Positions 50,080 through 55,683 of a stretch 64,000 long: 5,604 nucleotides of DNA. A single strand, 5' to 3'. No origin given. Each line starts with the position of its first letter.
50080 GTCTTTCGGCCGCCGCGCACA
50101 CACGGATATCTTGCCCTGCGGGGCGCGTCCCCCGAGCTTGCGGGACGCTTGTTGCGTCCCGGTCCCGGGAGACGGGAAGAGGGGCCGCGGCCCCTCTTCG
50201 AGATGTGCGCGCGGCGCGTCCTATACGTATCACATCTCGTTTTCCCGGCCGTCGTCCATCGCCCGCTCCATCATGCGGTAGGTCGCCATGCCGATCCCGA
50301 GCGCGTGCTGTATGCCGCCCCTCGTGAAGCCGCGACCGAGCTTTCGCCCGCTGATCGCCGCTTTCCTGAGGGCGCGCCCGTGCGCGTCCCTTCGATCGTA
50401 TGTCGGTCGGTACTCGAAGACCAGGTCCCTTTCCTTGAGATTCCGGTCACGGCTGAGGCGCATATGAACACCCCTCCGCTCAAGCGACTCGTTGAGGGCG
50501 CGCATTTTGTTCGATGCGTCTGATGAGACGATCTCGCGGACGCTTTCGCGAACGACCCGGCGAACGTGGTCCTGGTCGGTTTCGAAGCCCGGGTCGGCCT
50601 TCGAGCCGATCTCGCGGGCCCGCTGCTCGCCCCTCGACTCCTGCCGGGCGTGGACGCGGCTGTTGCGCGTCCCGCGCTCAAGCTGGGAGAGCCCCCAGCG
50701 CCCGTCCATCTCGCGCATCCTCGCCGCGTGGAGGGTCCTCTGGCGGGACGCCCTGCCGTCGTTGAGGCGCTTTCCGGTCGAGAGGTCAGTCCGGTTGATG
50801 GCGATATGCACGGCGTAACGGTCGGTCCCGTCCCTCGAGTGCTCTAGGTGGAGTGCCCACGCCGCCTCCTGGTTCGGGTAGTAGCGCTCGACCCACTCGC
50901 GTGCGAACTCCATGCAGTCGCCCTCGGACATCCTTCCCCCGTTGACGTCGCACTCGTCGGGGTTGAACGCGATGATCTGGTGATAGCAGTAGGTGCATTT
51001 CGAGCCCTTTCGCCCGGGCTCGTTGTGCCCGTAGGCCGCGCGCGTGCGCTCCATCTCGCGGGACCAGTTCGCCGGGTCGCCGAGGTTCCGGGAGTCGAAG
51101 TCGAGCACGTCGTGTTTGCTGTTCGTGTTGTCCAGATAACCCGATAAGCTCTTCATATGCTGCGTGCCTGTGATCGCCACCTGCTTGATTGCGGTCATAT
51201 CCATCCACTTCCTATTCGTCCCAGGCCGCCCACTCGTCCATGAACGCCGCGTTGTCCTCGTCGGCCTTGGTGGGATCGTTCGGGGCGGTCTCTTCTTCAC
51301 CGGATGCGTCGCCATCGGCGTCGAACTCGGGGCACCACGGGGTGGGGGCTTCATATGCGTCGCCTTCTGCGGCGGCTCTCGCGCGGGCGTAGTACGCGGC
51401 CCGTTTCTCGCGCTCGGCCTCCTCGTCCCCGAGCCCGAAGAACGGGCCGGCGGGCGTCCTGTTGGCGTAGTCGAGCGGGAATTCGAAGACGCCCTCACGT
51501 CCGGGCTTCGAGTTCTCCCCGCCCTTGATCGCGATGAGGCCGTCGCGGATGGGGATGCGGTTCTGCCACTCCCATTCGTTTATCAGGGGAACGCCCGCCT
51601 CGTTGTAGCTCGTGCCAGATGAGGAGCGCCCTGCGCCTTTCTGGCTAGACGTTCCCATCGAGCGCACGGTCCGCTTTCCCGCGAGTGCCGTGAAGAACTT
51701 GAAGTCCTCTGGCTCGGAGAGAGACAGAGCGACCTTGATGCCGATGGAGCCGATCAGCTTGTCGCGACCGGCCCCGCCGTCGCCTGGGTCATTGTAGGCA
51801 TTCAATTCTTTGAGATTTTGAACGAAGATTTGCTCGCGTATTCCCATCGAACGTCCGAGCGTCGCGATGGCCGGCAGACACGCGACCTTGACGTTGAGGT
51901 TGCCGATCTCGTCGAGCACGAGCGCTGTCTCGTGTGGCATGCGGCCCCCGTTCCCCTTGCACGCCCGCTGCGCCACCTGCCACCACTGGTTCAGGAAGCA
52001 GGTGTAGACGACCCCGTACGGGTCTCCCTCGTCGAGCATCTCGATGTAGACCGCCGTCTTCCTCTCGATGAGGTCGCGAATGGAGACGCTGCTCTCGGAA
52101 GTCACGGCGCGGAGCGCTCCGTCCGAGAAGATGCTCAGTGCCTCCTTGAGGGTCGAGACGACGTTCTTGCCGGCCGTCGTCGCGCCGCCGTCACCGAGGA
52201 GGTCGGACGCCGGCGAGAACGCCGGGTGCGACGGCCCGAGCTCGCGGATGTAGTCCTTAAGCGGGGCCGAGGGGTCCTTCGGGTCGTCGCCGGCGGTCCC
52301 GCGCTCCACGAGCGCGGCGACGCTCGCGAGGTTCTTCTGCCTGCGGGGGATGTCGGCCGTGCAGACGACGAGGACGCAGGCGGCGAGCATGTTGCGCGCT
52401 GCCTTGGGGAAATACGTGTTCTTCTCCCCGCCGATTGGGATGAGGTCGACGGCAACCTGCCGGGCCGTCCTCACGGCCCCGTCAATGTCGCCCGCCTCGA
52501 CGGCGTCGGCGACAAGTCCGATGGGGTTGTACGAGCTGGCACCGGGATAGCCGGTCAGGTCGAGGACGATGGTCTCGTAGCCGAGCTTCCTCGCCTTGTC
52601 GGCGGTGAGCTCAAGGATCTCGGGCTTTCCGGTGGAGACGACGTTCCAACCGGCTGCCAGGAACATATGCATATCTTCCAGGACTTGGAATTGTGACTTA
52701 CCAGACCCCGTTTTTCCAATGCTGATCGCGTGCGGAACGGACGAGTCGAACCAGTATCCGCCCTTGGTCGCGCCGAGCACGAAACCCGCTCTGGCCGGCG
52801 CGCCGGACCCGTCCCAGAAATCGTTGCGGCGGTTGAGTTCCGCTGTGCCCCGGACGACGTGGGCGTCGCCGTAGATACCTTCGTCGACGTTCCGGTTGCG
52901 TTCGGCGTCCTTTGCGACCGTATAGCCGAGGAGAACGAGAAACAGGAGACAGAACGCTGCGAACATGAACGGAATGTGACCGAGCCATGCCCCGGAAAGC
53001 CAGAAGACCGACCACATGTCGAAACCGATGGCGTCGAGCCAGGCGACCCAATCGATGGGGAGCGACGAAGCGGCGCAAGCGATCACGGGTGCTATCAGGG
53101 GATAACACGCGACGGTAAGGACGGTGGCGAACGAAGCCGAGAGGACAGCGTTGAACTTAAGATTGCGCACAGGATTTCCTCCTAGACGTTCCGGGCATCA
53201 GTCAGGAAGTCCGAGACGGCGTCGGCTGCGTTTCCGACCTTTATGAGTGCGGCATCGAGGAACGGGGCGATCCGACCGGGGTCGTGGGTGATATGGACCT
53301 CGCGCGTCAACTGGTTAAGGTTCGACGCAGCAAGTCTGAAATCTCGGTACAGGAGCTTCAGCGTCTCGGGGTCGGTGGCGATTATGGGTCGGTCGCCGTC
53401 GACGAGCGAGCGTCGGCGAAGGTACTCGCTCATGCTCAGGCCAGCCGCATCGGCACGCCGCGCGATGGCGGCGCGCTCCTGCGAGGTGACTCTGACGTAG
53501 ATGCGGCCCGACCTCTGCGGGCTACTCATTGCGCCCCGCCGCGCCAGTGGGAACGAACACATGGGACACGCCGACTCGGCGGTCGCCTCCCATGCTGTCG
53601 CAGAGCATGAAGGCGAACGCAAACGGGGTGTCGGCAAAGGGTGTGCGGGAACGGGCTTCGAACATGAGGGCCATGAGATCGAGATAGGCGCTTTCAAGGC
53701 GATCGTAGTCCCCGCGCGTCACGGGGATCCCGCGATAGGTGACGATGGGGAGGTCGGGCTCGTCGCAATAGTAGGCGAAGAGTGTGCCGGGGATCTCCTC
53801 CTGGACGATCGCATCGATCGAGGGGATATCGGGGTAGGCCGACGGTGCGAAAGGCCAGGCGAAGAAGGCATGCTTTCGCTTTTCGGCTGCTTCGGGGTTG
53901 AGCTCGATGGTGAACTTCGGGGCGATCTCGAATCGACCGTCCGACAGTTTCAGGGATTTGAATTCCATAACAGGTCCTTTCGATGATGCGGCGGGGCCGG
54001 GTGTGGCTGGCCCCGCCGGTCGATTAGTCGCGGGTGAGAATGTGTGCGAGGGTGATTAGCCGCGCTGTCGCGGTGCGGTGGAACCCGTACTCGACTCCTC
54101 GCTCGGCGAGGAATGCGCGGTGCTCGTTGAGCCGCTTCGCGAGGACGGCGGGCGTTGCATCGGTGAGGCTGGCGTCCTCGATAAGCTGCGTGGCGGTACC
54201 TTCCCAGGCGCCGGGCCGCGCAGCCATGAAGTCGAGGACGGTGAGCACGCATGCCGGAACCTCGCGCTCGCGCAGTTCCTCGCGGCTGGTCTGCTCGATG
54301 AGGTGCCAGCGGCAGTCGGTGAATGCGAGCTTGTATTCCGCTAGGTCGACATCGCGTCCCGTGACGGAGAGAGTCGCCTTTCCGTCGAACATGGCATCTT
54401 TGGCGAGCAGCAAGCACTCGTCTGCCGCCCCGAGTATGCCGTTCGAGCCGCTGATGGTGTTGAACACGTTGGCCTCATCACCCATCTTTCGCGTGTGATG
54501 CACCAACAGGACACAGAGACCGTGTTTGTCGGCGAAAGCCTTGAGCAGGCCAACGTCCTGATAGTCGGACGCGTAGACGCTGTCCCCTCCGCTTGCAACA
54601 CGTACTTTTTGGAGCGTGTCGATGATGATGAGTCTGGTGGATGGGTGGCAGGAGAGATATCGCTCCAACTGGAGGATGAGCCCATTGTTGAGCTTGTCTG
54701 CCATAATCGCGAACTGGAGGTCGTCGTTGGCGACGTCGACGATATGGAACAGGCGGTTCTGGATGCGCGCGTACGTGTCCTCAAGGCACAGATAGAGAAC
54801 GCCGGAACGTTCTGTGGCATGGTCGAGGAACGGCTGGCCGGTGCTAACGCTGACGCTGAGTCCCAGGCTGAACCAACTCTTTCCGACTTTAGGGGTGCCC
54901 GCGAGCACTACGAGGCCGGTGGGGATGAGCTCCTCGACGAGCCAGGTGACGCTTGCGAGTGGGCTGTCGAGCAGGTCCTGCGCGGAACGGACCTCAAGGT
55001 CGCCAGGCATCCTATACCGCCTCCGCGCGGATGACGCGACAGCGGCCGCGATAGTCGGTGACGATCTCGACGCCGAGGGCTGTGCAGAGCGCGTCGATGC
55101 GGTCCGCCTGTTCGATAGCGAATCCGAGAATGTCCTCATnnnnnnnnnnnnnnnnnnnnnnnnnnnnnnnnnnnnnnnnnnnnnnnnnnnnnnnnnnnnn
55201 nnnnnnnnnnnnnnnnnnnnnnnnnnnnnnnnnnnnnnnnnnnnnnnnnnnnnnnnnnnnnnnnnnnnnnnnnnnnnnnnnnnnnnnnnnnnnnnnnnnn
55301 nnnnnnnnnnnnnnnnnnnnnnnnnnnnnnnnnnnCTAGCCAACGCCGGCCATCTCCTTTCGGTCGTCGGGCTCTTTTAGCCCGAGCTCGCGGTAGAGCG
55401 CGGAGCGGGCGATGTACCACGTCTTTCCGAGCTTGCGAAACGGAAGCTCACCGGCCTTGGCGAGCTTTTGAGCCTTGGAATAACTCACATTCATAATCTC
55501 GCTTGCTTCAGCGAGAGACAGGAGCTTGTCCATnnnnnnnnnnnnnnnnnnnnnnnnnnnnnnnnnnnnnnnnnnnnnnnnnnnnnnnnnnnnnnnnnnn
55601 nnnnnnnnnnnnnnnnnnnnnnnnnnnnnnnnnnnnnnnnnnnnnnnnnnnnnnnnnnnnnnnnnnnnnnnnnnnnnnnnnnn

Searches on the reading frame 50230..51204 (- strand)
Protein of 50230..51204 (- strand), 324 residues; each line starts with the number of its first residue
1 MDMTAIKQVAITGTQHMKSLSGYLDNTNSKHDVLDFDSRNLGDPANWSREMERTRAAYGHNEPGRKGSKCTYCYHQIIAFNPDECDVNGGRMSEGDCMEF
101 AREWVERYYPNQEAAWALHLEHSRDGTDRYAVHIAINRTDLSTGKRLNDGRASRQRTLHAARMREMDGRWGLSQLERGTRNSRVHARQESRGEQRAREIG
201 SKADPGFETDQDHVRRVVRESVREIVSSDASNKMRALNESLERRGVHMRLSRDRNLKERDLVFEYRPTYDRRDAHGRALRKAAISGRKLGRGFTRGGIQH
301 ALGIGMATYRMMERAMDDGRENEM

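Call 19: search_protein_families(library=ncbifam, proteins=[window:50230-51204:-], max_evalue=0.01)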
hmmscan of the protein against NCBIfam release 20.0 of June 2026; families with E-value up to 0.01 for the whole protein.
window:50230-51204:- (324 aa): 0 families

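Call 32: search_dna_similar(query=window:50230-51204:-, collection=plasmids, mode=protein, max_rows=15)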
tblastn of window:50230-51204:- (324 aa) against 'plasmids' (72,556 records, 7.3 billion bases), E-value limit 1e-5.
Records with a match: 1; places in all: 1; records where one place covers at least 80% of the query: 0.
Best place of each record, by identity: <60% 1.
By first word of the organism name: Collinsella 1.
By predicted mobility (MOB-suite, as given by PLSDB): non-mobilizable 1.
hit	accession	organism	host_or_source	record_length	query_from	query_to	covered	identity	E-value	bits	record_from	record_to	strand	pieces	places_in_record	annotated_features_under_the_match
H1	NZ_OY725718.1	Collinsella aerofaciens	-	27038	2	188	58%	42.8%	2e-39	155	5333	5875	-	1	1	relaxase/mobilization nuclease domain-containing protein | hypothetical protein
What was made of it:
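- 50230..51204 (-): Relaxase (324 aa) with a MobA/VirD2-like nuclease domain. Only one plasmid match, at 43% identity (call 32).
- Its only plasmid relative is on a plasmid typed 'non-mobilizable' (call 32).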

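Call 51: search_solved_structures(query=window:50230-51204:-, max_evalue=1)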
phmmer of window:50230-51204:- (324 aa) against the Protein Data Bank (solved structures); distinct sequences matched with E-value up to 1: 0.
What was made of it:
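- Tried and rejected: No match at E <= 1 (call 51).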

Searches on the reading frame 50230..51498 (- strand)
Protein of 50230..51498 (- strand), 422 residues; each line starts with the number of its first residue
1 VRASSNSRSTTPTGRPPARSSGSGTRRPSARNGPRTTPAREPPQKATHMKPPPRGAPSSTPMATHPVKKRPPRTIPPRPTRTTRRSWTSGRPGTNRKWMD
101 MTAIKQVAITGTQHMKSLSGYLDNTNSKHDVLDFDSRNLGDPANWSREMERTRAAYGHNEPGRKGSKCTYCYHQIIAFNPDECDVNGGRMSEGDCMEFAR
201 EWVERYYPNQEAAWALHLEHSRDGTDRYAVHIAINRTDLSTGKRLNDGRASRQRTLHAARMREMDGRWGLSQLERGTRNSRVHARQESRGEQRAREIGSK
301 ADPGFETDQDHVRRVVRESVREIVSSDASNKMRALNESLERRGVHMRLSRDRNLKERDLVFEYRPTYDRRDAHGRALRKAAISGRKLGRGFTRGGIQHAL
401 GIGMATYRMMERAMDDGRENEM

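Call 8: search_protein_families(library=pfam, proteins=[window:50230-51498:-], max_evalue=0.01)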
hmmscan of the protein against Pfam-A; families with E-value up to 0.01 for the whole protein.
window:50230-51498:- (422 aa): 1 family
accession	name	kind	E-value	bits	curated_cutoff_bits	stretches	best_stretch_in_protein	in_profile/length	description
PF03432.20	Relaxase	-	1.5e-11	45.2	24.6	1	121-259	1-123/132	MobA/VirD2-like, nuclease domain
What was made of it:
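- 50230..51204 (-): PF03432, E 1.5e-11 (call 8).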

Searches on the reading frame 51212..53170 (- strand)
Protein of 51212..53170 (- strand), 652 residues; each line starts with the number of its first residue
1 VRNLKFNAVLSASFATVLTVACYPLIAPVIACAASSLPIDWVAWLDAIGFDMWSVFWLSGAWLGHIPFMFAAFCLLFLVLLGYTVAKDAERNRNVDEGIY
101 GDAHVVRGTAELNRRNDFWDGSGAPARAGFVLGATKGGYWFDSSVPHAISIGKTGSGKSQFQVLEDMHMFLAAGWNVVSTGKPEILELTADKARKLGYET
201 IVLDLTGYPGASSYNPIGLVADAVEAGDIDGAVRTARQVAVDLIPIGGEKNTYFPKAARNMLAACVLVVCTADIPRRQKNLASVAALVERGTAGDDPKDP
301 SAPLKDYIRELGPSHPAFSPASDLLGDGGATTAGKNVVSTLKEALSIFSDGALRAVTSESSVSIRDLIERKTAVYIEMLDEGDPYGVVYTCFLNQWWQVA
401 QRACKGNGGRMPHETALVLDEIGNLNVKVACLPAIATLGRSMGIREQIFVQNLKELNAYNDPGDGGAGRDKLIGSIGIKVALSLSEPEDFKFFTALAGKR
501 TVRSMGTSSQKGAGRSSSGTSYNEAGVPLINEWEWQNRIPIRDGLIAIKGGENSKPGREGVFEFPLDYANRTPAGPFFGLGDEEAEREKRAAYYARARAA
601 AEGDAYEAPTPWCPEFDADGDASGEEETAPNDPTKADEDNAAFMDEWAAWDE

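Call 8: search_protein_families(library=pfam, proteins=[window:51212-53170:-], max_evalue=0.01)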
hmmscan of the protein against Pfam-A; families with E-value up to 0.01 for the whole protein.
window:51212-53170:- (652 aa): 3 families
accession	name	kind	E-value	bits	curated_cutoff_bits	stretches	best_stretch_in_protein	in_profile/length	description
PF02534.20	T4SS-DNA_transf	-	6.2e-25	88.4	20.1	1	134-534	32-419/468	Type IV secretory system Conjugative DNA transfer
PF12696.13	TraG-D_C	-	2e-11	44.3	22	1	416-534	3-120/126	TraM recognition site of TraD and TraG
PF10412.15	TrwB_AAD_bind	-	3.5e-09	36.5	20.5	1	236-524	90-350/387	Type IV secretion-system coupling protein DNA-binding domain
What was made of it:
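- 51212..53170 (-): VirD4/TraG-type coupling protein (652 aa). Walker A (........) and Walker B (VLDEIGN) motifs are readable. PF02534, PF12696 and PF10412 (call 8).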

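Call 19: search_protein_families(library=ncbifam, proteins=[window:51212-53170:-], max_evalue=0.01)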
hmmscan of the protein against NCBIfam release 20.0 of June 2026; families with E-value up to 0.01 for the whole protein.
window:51212-53170:- (652 aa): 5 families
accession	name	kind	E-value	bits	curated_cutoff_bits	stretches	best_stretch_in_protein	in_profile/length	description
NF045973.1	conju_CD1115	equivalog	9.1e-40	136.8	250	1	147-550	26-424/442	VirD4-like conjugal transfer protein, CD1115 family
NF010424.0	PRK13850.1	equivalog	2.8e-10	39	681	1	344-511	321-482/670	type IV secretion system ATPase VirD4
NF010472.0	PRK13897.1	equivalog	3e-07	29.4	728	1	100-378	114-372/657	type IV secretion system component VirD4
NF010450.0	PRK13876.1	subfamily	5.9e-05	21.5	674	1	109-375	109-361/667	IncP-type conjugal transfer protein TraG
NF010453.0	PRK13880.1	subfamily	0.00017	19.9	586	1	142-376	166-393/630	conjugal transfer coupling protein TraG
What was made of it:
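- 51212..53170 (-): NF045973, 137 bits, below its cutoff (call 19).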

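Call 70: search_dna_similar(query=window:51212-53170:-, collection=plasmids, mode=protein, max_rows=12)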
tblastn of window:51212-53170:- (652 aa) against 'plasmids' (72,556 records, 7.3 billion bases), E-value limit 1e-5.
Records with a match: 1284; places in all: 1307; records where one place covers at least 80% of the query: 0.
Best place of each record, by identity: <60% 1284.
By first word of the organism name: Bacillus 239; Staphylococcus 178; Enterococcus 154; Agrobacterium 138; Lactiplantibacillus 94; Rhizobium 76; Lactococcus 42; Listeria 41; Sinorhizobium 31; Clostridium 30; and 64 more.
By predicted mobility (MOB-suite, as given by PLSDB): conjugative 928; non-mobilizable 239; mobilizable 117.
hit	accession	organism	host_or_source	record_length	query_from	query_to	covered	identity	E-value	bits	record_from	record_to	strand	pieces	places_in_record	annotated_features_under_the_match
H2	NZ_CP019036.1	Massilia putida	Soil,wolfram mine tailing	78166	99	556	70%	27.0%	2e-11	75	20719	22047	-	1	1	type IV secretory system conjugative DNA transfer family protein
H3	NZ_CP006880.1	Rhizobium gallicum bv. gallicum R602sp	Phaseolus vulgaris,whole ...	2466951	147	649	77%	23.6%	3e-7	62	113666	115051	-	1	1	record has no annotation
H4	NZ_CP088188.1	Enterococcus hirae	Sus scrofa domesticus,whole ...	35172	90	566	73%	24.2%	7e-17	93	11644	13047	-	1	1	VirD4-like conjugal transfer protein, CD1115 family | conjugal transfer protein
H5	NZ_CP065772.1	Enterococcus faecium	Homo sapiens,Digestive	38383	90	566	73%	24.2%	7e-17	93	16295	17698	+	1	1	VirD4-like conjugal transfer protein, CD1115 family | conjugal transfer protein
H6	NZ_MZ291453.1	Enterococcus gallinarum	-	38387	90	566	73%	24.2%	7e-17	93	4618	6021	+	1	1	VirD4-like conjugal transfer protein, CD1115 family | conjugal transfer protein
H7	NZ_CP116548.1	Enterococcus faecium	Bos taurus,whole organism,fecal sample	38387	90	566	73%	24.2%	7e-17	93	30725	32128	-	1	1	VirD4-like conjugal transfer protein, CD1115 family | conjugal transfer protein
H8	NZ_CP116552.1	Enterococcus faecium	Bos taurus,whole organism,fecal sample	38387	90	566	73%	24.2%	7e-17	93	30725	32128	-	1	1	VirD4-like conjugal transfer protein, CD1115 family | conjugal transfer protein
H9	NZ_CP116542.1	Enterococcus faecium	Bos taurus,whole organism,fecal sample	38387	90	566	73%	24.2%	7e-17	93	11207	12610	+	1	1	VirD4-like conjugal transfer protein, CD1115 family | conjugal transfer protein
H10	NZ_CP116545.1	Enterococcus faecium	Bos taurus,whole organism,fecal sample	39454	90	566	73%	24.2%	7e-17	93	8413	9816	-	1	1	VirD4-like conjugal transfer protein, CD1115 family | conjugal transfer protein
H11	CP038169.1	Enterococcus faecium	swine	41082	90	566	73%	24.2%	7e-17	93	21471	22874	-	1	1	conjugal transfer protein (x2)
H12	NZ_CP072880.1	Enterococcus faecium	stream/river surface water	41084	90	566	73%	24.2%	7e-17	93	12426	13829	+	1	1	VirD4-like conjugal transfer protein, CD1115 family | conjugal transfer protein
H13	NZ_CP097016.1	Enterococcus faecium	whole organism,pet food (BARF)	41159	90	566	73%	24.2%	7e-17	93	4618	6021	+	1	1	VirD4-like conjugal transfer protein, CD1115 family | conjugal transfer protein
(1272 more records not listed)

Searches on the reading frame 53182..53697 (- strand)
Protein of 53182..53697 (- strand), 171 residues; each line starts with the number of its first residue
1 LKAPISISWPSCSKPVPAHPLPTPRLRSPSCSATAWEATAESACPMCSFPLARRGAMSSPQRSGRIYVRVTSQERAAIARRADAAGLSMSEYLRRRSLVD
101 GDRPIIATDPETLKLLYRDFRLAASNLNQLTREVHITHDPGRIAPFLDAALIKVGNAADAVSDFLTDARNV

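Call 9: search_protein_families(library=pfam, proteins=[window:53182-53697:-], max_evalue=0.01)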
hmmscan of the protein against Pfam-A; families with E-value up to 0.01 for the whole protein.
window:53182-53697:- (171 aa): 1 family
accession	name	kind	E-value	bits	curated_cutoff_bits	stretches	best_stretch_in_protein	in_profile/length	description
PF21983.2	NikA-like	-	9.8e-17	61.3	27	1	61-133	2-71/72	Mobilization protein NikA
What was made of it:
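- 53182..53529 (-): NikA-like ribbon-helix-helix relaxosome accessory protein (115 aa). PF21983, E 1e-16 (call 9).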

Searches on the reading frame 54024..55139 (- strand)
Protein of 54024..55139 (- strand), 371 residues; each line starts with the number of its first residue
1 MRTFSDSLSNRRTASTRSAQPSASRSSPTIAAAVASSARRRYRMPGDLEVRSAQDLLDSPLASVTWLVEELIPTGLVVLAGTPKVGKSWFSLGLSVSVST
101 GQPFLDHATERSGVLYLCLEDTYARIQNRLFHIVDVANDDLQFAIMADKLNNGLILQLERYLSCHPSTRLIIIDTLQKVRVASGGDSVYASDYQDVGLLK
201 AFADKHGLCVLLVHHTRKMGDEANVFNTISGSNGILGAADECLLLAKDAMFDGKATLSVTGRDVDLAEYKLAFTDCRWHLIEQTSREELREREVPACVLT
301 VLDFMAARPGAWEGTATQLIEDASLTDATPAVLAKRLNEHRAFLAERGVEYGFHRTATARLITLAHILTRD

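Call 9: search_protein_families(library=pfam, proteins=[window:54024-55139:-], max_evalue=0.01)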
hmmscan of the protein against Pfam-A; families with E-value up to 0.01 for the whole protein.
window:54024-55139:- (371 aa): 1 family
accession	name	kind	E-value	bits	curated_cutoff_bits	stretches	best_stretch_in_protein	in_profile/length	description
PF13481.12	AAA_25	-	6.7e-26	91.6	27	1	55-220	13-194/195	AAA domain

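Call 19: search_protein_families(library=ncbifam, proteins=[window:54024-55010:-], max_evalue=0.01)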
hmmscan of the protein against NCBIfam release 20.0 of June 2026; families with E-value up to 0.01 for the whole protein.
window:54024-55010:- (328 aa): 2 families
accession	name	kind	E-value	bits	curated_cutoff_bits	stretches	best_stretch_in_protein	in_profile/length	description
TIGR02944.1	suf_reg_Xantho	equivalog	0.0021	18.5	110.65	1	256-326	12-81/130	SUF system Fe-S cluster assembly regulator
NF004629.0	PRK05973.1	equivalog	0.003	16.6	156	1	22-171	55-190/237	DNA helicase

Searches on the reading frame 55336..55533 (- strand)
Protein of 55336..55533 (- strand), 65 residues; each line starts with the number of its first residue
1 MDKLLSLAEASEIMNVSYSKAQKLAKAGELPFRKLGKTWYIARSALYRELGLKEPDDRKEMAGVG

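Call 50: search_protein_families(library=phrogs, proteins=[window:55336-55533:-], max_evalue=0.01)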
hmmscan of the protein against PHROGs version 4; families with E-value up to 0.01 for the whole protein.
window:55336-55533:- (65 aa): 7 families
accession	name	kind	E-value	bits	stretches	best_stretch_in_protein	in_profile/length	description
phrog_2655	-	integration and excision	2.1e-06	28.5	1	2-60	112-174/181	excisionase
phrog_66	-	integration and excision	0.00017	22.3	1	1-46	90-136/412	excisionase and transcriptional regulator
phrog_7338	-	unknown function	0.001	20.3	1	3-47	29-74/87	-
phrog_1840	-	integration and excision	0.0025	19.2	1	5-47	7-50/90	excisionase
phrog_6401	-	DNA, RNA and nucleotide metabolism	0.0048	17.8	1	3-46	8-52/64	DNA binding protein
phrog_2907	-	integration and excision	0.0086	17.5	1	1-34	3-36/117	excisionase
phrog_27252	-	unknown function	0.0092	17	1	2-55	88-145/160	-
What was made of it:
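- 55336..55533 (-): HTH_17 protein (65 aa), excisionase-like or a regulator. It is the first gene of the transfer operon. PHROG excisionase, E 2e-6 (call 50).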
